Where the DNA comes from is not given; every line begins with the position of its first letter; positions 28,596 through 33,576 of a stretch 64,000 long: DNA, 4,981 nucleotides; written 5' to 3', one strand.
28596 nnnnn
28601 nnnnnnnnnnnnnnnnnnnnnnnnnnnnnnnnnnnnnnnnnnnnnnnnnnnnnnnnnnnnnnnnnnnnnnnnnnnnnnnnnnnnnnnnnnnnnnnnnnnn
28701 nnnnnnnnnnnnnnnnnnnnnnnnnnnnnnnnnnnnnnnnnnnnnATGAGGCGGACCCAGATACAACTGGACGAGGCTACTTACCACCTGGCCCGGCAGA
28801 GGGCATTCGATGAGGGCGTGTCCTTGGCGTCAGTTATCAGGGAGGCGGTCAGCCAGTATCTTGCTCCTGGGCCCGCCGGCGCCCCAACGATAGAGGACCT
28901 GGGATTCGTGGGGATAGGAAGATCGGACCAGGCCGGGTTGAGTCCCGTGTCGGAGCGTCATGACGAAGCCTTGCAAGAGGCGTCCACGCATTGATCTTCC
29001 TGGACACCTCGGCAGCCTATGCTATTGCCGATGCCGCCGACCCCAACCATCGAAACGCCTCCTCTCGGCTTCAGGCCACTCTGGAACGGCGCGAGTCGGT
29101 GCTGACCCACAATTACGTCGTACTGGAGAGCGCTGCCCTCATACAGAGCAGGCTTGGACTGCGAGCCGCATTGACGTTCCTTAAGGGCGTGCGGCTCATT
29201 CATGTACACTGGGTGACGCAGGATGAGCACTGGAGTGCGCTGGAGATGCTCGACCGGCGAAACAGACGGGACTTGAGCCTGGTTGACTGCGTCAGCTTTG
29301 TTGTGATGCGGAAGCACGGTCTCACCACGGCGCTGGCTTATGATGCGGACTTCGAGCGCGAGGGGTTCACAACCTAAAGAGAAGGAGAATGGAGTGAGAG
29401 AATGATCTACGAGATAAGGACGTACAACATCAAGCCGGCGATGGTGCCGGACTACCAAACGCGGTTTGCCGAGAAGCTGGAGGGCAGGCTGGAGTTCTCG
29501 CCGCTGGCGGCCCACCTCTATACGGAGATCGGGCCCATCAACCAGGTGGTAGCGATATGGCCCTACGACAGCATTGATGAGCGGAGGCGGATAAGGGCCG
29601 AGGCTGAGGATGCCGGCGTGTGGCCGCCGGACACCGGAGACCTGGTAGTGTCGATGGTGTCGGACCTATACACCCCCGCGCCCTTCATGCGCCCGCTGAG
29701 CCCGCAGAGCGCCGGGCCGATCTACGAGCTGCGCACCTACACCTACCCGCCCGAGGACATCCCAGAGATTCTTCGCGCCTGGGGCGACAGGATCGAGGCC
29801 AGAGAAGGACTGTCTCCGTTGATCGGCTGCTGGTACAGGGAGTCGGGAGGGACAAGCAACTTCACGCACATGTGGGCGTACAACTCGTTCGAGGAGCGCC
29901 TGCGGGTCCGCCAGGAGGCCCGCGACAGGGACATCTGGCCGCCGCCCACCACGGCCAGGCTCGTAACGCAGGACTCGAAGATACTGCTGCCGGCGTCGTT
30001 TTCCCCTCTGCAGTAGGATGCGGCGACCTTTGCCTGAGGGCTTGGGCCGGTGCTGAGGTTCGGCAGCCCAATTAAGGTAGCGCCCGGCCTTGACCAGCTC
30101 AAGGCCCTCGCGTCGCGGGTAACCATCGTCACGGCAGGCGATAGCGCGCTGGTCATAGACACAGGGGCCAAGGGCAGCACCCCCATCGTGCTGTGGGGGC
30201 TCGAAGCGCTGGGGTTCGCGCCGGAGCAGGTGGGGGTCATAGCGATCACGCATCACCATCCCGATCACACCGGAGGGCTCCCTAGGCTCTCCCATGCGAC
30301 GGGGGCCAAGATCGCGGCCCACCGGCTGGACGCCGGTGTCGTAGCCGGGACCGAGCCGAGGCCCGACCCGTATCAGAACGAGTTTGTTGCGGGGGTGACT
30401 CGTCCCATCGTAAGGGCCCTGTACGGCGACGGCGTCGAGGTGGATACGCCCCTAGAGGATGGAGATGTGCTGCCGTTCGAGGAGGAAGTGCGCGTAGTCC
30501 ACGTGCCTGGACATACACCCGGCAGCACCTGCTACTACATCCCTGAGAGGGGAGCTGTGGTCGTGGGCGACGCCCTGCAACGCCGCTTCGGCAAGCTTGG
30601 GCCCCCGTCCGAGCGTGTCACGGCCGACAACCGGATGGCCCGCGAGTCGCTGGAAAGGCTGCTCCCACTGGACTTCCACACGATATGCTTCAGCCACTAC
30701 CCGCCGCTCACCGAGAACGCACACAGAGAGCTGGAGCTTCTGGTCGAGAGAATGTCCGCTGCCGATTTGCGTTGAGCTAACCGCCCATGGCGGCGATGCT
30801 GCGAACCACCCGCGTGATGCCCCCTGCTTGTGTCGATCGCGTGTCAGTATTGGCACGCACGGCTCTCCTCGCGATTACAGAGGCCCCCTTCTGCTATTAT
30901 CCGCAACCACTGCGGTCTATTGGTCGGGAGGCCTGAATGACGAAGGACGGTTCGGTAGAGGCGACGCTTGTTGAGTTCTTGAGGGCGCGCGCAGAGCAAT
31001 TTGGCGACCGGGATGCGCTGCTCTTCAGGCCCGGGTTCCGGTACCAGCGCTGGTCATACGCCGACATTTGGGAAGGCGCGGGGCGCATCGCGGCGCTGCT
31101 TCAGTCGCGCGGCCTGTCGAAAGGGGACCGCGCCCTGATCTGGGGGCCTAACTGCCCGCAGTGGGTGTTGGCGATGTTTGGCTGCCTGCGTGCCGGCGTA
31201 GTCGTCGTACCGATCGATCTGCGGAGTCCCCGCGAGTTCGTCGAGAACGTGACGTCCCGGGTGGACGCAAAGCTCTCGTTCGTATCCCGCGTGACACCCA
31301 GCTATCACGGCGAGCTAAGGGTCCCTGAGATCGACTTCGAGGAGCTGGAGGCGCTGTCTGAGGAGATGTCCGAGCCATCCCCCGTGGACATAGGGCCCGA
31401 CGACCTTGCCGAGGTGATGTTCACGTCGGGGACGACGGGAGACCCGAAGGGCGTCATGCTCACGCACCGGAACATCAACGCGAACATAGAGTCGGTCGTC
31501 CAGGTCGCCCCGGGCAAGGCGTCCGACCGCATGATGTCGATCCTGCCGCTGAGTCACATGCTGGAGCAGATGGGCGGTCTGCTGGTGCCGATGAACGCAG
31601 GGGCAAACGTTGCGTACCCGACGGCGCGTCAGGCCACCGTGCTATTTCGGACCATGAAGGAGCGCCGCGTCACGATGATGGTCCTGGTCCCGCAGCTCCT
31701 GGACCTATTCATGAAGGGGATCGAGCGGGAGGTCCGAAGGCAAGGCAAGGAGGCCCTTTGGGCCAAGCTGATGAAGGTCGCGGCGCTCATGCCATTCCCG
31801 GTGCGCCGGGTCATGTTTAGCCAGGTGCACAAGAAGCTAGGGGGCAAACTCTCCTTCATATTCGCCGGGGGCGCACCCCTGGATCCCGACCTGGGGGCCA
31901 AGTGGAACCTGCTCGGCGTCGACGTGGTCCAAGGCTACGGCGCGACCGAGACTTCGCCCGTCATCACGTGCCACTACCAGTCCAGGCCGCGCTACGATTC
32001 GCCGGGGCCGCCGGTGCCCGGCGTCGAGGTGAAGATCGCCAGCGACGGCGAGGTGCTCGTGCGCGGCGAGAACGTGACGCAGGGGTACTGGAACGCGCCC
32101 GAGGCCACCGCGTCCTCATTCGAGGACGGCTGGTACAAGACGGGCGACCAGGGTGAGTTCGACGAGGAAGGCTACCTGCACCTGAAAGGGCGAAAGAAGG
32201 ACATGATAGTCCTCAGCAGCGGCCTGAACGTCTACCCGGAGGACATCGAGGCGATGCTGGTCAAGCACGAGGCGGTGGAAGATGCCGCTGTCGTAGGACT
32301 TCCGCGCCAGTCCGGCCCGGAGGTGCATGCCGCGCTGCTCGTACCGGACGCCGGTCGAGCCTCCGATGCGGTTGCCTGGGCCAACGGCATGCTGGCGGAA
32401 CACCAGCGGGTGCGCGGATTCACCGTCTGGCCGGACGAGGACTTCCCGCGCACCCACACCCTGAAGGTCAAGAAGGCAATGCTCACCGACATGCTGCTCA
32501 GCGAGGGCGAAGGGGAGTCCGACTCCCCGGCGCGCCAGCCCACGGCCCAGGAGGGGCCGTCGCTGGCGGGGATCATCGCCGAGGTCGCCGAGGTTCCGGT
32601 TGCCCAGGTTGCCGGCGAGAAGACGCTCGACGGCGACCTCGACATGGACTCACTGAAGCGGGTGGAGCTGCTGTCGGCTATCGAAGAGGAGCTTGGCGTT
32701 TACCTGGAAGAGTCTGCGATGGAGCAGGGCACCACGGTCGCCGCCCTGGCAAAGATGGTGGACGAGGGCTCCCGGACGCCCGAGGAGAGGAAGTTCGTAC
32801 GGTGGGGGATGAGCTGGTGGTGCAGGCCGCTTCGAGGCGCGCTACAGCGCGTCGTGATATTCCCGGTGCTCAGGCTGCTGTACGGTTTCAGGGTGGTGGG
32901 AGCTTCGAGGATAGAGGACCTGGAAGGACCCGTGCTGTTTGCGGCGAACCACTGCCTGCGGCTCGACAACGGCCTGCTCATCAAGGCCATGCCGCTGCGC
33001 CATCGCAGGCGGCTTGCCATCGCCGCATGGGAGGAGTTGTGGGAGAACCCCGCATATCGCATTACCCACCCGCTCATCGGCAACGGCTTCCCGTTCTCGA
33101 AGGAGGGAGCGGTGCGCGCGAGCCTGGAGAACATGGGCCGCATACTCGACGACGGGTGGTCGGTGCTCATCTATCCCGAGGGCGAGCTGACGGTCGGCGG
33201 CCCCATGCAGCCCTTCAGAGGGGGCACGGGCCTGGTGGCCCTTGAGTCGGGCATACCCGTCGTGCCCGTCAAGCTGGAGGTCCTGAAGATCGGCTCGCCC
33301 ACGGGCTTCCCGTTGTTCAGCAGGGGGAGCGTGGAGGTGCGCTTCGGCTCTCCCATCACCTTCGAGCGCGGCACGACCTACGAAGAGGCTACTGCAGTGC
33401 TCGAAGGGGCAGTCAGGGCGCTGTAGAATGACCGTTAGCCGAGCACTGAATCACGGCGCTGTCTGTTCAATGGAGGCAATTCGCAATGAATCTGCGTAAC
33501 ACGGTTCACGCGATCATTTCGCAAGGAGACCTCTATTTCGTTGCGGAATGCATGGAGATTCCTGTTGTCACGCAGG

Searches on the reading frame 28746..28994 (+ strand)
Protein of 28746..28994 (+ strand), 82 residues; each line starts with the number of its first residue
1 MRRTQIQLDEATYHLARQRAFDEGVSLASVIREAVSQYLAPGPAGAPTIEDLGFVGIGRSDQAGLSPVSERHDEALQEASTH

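Call 29: search_protein_families(library=pfam, proteins=[window:28746-28994:+], max_evalue=0.001)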
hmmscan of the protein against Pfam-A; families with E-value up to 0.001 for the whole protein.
window:28746-28994:+ (82 aa): 1 family
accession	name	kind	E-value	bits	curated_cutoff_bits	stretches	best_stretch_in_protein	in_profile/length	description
PF01402.27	RHH_1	-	0.00069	19.9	20.5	0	3-40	1-38/39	Ribbon-helix-helix protein, copG family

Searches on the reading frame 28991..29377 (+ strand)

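Call 29: search_protein_families(library=pfam, proteins=[window:28991-29377:+], max_evalue=0.001)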
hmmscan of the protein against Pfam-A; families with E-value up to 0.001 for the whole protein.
window:28991-29377:+ (128 aa): 1 family
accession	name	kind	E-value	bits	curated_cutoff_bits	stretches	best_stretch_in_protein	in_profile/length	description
PF01850.27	PIN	-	7.2e-10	40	23.6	1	2-123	1-116/120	PIN domain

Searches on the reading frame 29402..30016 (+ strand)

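Call 29: search_protein_families(library=pfam, proteins=[window:29402-30016:+], max_evalue=0.001)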
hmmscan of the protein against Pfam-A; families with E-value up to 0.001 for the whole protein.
window:29402-30016:+ (204 aa): 1 family
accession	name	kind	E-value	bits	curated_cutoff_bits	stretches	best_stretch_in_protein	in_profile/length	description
PF07978.19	NIPSNAP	-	6.3e-39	132.7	22.3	2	108-202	1-102/102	NIPSNAP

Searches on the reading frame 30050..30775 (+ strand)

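Call 29: search_protein_families(library=pfam, proteins=[window:30050-30775:+], max_evalue=0.001)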
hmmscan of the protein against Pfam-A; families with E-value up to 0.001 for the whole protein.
window:30050-30775:+ (241 aa): 3 families
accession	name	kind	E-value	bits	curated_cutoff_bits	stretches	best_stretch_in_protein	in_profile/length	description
PF00753.33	Lactamase_B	-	9.4e-32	111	22.7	1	21-216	5-196/196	Metallo-beta-lactamase superfamily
PF19583.5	ODP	-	7.1e-05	23.2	27.2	1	25-98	6-79/194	ODP family beta lactamase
PF12706.13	Lactamase_B_2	-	0.00047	20.3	27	1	58-107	28-76/200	Beta-lactamase superfamily domain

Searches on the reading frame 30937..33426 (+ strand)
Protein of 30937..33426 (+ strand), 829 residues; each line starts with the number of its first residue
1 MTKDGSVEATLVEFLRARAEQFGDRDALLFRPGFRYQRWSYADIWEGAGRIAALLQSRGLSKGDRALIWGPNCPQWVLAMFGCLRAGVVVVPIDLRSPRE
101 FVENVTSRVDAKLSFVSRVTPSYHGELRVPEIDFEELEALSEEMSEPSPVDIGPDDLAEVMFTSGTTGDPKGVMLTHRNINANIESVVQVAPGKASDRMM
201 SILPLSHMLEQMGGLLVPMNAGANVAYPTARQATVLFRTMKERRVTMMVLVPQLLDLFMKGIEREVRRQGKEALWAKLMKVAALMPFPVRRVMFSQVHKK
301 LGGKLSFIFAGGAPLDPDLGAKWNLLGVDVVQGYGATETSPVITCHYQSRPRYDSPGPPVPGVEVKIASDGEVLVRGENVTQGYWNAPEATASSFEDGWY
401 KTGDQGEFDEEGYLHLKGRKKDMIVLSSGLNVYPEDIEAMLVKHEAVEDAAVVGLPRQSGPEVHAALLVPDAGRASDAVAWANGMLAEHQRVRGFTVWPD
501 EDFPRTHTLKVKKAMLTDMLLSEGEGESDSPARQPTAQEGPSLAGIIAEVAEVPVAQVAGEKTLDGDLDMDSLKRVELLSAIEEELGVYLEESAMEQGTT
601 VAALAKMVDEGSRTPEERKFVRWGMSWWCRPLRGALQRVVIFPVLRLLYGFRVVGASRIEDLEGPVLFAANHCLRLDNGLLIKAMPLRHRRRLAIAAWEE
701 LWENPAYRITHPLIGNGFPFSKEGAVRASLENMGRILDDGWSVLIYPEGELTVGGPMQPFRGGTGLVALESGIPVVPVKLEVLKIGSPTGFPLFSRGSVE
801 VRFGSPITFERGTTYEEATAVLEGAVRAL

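Call 29: search_protein_families(library=pfam, proteins=[window:30937-33426:+], max_evalue=0.001)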
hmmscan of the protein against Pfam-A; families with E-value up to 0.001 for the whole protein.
window:30937-33426:+ (829 aa): 4 families
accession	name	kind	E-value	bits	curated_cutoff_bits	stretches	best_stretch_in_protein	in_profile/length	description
PF00501.34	AMP-binding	-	3.6e-82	276.6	29.9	1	16-385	2-384/384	AMP-binding enzyme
PF01553.26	Acyltransferase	-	7.7e-12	45.6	23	1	652-779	3-130/132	Acyltransferase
PF00550.31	PP-binding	-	2.6e-10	40.8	20.8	1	543-608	3-67/67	Phosphopantetheine attachment site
PF13193.12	AMP-binding_C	-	6.5e-08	33.8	24.5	1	437-508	2-74/76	AMP-binding enzyme C-terminal domain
